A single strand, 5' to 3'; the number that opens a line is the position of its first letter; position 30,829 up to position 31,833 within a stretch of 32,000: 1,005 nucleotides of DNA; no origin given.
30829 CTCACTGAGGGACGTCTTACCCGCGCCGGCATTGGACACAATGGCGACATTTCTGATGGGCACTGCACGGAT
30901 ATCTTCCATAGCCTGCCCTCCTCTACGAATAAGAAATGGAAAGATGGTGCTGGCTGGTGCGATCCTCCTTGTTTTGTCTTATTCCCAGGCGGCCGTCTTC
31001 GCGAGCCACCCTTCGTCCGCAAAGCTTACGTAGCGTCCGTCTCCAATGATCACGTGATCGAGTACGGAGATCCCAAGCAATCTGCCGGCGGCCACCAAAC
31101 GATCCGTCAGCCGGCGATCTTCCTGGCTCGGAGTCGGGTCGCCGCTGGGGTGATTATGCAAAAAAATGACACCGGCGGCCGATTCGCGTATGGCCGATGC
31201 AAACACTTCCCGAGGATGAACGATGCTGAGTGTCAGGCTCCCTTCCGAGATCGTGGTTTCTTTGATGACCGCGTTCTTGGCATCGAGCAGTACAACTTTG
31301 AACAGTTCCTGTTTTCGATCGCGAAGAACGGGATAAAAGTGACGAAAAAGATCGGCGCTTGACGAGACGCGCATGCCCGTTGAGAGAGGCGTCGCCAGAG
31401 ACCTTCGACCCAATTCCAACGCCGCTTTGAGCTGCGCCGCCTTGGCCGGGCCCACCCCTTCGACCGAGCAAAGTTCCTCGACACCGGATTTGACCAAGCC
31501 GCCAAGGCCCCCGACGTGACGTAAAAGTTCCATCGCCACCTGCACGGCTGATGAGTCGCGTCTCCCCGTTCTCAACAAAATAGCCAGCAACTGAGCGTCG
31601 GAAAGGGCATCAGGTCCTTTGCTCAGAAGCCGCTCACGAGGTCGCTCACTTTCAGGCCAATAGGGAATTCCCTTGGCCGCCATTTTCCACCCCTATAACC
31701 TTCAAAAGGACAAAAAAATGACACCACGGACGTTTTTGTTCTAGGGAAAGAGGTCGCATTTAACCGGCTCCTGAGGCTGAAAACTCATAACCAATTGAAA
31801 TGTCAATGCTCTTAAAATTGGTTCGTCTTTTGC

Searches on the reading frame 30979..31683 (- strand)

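Call 47: search_protein_families(library=pfam, proteins=[window:30979-31683:-], max_evalue=0.0001)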
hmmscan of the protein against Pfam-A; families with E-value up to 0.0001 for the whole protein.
window:30979-31683:- (234 aa): 2 families
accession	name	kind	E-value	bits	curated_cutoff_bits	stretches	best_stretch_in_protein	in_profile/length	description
PF04002.20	RadC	-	1.5e-44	151.2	22.1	1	107-226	2-121/121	RadC-like JAB domain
PF20582.4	UPF0758_N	-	1.1e-28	99.6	27.1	1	7-83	2-77/77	UPF0758 N-terminal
